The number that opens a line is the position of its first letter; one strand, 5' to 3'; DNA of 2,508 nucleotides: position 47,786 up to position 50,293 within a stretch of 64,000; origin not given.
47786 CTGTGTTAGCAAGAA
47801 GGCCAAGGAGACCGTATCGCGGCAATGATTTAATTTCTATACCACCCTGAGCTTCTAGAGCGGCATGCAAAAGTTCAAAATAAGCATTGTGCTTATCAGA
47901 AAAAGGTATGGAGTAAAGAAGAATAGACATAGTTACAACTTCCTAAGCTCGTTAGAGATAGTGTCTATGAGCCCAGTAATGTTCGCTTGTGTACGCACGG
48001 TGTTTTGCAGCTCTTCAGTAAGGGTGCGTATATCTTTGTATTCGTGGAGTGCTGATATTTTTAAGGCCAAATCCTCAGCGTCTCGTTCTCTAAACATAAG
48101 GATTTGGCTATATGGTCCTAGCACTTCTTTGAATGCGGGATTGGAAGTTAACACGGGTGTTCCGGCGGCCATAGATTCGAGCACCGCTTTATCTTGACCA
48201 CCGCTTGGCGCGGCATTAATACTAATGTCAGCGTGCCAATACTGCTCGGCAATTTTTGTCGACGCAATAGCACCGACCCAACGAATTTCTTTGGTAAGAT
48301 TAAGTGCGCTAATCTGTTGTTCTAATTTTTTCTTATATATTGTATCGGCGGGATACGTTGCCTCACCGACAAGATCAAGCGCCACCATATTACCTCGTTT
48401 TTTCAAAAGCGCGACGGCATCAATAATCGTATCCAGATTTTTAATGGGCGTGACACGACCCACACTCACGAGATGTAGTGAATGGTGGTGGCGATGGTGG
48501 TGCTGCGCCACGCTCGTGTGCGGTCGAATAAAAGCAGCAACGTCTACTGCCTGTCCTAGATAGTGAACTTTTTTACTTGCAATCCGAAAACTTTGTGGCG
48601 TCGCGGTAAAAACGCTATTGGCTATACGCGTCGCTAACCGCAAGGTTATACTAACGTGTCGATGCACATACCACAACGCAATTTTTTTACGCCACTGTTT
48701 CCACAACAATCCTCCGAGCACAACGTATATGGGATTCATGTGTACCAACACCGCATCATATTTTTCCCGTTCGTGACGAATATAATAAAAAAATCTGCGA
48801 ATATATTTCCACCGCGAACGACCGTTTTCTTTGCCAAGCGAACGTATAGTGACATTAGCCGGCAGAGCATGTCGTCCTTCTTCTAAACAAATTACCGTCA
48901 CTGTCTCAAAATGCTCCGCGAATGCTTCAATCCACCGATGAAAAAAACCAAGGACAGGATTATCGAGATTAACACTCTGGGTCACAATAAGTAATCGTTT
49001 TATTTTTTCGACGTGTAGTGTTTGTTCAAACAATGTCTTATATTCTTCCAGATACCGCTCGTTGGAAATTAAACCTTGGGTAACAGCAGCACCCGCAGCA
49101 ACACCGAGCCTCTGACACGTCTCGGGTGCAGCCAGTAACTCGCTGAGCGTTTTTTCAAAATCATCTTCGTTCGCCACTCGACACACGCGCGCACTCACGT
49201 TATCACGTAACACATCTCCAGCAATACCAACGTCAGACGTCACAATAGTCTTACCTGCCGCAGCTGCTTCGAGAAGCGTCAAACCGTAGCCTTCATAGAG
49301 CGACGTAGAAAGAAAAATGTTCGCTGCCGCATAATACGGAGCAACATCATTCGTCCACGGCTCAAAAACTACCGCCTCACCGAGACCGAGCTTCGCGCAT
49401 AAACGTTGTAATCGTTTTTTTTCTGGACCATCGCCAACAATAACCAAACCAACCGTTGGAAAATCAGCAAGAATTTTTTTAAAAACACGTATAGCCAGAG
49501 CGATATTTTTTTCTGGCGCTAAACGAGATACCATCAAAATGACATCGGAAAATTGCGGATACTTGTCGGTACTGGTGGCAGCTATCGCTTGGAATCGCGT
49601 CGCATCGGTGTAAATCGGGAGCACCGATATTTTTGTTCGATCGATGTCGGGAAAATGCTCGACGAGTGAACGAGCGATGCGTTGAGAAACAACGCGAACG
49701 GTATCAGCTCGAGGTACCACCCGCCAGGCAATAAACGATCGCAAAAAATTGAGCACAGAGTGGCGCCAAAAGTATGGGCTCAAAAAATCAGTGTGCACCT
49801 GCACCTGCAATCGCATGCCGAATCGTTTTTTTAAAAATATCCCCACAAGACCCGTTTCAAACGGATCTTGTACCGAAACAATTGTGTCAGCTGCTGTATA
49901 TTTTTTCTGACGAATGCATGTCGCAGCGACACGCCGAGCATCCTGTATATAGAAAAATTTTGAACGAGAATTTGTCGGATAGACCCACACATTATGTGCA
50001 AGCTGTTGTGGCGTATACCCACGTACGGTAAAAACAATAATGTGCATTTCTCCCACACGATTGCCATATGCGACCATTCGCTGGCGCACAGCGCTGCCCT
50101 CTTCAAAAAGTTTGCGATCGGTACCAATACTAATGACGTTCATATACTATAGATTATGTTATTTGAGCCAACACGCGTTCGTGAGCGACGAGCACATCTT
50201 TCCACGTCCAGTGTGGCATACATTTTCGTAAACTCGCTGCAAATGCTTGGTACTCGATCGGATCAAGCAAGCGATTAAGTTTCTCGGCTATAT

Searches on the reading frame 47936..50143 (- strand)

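Call 26: search_protein_families(library=ncbifam, proteins=[window:47936-50143:-], max_evalue=0.00001)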
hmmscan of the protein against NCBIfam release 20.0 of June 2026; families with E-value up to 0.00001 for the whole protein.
window:47936-50143:- (736 aa): 35 families (the best 25 are shown)
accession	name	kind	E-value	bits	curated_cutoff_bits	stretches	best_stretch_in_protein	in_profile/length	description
NF041876.1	EPS_EpsE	equivalog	7.1e-37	127.6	400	2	499-706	168-366/389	exopolysaccharide biosynthesis GT4 family glycosyltransferase EpsE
TIGR03999.1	thiol_BshA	equivalog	1.4e-36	126.3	273.7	2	143-376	142-374/375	N-acetyl-alpha-D-glucosaminyl L-malate synthase BshA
TIGR03088.1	stp2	hypoth_equivalog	1.9e-35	122.7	409.05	2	179-376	169-374/374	TIGR03088 family PEP-CTERM/XrtA system glycosyltransferase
NF038229.1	Glyco4_Geo_Pelo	equivalog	1e-28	100.4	400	2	140-376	104-337/338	GPMC system family 4 glycosyltransferase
NF038255.1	exopoly_VpsD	equivalog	2.1e-28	99.3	300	2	524-681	177-327/381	VpsD family glycosyltransferase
NF047880.1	glyco_SdgA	exception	2.8e-26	92.2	800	2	195-348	311-465/488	serine-aspartate repeat adhesin O-glycosyltransferase SdgA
TIGR04047.1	MSMEG_0565_glyc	hypoth_equivalog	3.2e-26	92.3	259.85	2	531-713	166-352/373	MSMEG_0565 family glycosyltransferase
TIGR03449.1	mycothiol_MshA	equivalog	2.7e-23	82.6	462.5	1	140-352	159-382/406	D-inositol-3-phosphate glycosyltransferase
NF050063.1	ProtGlycPglJ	equivalog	8.1e-23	81.2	500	1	126-341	124-334/363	N-acetylgalactosamine-N,N'-diacetylbacillosaminyl-diphospho-undecaprenol 4-alpha-N-acetylgalactosaminyltransferase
NF047881.1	glyco_SdgB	exception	4.1e-22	78.5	800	1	194-350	316-473/496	serine-aspartate repeat adhesin O-glycosyltransferase SdgB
NF049988.1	MGlcDAGSynMgs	equivalog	3.3e-21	76.1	400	1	201-382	215-394/398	alpha-monoglucosyldiacylglycerol synthase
TIGR02149.1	glgA_Coryne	subfamily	5.8e-20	71.8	302.4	1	95-354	92-370/391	glycogen synthase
TIGR04063.1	stp3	hypoth_equivalog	8.6e-20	71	442.05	1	139-357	151-378/397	TIGR04063 family PEP-CTERM/XrtA system glycosyltransferase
NF038011.1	PelF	equivalog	1.6e-19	70.4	100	2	169-372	279-489/489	GT4 family glycosyltransferase PelF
NF038295.1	EPS_HpsP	equivalog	1.8e-18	66.7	550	2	192-354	200-367/388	hormogonium polysaccharide biosynthesis glycosyltransferase HpsP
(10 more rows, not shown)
